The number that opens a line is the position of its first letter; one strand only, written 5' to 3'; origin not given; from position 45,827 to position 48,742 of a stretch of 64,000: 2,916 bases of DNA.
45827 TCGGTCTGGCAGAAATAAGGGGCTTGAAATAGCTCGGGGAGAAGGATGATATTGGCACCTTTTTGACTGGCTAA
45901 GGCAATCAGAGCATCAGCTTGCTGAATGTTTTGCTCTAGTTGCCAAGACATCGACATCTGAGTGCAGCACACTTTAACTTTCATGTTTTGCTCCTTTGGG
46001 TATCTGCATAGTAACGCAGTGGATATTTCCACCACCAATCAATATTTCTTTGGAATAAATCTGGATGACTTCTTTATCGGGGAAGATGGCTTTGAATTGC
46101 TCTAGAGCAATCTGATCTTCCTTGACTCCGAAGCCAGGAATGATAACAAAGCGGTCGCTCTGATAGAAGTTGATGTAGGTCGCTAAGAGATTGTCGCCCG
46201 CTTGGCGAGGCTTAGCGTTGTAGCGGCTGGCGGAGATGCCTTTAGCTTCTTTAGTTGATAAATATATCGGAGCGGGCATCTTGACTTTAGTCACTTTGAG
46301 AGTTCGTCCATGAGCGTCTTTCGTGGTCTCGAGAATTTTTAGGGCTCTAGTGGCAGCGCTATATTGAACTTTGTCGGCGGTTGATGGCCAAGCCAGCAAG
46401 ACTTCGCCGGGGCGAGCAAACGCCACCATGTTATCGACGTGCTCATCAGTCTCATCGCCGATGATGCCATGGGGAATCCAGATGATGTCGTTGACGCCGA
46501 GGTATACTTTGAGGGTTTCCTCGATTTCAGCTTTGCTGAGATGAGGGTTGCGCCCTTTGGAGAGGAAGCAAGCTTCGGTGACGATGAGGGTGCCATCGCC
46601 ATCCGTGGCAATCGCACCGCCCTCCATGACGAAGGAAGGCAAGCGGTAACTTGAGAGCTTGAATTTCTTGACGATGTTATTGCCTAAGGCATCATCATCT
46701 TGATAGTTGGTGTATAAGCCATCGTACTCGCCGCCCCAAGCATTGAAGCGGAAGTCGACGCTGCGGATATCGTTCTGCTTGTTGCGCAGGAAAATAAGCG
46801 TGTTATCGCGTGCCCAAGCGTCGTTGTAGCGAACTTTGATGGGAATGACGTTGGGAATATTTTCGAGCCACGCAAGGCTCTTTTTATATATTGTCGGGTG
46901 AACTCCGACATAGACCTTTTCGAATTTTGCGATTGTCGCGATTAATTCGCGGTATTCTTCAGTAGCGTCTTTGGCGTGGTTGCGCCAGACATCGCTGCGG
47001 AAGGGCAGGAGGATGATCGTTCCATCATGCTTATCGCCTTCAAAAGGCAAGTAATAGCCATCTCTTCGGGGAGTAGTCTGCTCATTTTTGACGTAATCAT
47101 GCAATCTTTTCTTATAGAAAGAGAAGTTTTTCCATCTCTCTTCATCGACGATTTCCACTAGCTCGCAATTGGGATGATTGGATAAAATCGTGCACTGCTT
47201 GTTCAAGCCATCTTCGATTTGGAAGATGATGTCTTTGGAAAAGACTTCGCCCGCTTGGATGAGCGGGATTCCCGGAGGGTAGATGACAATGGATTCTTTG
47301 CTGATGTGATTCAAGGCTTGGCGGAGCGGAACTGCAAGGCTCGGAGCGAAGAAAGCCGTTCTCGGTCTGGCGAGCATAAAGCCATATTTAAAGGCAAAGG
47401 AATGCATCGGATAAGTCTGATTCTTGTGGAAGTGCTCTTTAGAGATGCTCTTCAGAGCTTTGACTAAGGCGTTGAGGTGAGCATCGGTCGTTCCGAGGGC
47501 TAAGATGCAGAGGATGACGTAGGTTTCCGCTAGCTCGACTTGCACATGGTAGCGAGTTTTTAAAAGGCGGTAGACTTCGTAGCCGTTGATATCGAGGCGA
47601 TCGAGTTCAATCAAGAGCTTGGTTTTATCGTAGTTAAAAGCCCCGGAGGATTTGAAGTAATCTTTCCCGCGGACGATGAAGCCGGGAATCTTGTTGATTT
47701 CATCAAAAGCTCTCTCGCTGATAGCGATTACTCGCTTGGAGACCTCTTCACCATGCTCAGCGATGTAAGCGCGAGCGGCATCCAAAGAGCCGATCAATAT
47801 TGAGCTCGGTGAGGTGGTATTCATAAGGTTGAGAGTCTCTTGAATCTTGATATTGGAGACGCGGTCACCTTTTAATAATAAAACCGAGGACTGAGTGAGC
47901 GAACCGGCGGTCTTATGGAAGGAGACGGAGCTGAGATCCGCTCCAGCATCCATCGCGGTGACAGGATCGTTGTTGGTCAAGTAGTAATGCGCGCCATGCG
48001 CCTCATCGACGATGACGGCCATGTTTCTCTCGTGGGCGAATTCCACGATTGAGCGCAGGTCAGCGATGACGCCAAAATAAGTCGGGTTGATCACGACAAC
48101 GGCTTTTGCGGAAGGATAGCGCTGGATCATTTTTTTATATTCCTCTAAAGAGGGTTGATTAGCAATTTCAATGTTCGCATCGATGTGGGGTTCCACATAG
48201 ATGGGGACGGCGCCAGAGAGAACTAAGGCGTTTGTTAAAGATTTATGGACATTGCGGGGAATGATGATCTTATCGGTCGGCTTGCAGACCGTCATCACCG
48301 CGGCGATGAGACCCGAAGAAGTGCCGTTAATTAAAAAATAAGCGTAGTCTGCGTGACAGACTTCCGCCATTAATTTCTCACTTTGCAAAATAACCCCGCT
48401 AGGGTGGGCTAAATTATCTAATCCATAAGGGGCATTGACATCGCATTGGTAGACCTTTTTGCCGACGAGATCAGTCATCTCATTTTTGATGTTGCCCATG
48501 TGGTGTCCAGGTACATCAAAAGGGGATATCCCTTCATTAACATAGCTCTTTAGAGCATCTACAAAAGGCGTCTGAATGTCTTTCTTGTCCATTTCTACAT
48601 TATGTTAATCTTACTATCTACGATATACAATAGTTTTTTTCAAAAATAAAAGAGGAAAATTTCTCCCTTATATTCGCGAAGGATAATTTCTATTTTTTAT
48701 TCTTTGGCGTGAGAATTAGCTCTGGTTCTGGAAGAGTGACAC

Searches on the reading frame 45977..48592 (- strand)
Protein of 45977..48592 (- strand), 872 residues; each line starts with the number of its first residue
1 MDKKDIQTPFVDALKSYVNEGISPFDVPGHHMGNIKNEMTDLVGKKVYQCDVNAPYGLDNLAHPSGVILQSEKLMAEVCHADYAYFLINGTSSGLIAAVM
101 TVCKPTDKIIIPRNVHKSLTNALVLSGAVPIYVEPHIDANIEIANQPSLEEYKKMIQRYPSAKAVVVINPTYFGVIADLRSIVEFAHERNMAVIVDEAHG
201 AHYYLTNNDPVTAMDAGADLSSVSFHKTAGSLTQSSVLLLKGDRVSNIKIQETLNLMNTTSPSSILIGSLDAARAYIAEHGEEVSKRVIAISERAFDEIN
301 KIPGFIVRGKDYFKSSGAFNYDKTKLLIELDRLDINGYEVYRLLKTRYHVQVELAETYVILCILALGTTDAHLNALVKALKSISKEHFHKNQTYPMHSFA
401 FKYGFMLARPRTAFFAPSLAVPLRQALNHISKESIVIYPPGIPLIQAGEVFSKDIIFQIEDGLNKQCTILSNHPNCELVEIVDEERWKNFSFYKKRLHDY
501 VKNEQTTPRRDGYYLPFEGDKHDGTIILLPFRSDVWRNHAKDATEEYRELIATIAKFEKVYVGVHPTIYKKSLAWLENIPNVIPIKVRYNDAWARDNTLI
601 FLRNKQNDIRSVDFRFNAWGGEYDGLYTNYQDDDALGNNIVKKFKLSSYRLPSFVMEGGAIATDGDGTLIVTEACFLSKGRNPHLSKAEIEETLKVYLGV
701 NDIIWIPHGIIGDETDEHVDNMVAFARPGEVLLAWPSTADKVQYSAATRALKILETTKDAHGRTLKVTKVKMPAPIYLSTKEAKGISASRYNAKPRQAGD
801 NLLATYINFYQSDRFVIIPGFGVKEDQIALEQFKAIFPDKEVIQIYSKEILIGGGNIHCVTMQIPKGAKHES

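Call 60: search_protein_families(library=pfam, proteins=[window:45977-48592:-], max_evalue=1e-8)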
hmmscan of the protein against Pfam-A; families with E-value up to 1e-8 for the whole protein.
window:45977-48592:- (872 aa): 4 families
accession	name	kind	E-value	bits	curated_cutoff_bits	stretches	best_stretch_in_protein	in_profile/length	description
PF04371.20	PAD_porph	-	1.2e-98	330.7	25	1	515-865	2-321/321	Porphyromonas-type peptidyl-arginine deiminase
PF01276.26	OKR_DC_1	-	5.3e-68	230.1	27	1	8-306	1-324/417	Orn/Lys/Arg decarboxylase, major domain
PF01041.23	DegT_DnrJ_EryC1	-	2.4e-11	43.9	19.8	1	72-228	30-173/360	DegT/DnrJ/EryC1/StrS aminotransferase family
PF00155.27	Aminotran_1_2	-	3e-10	40.3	19.7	1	72-308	48-298/361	Aminotransferase class I and II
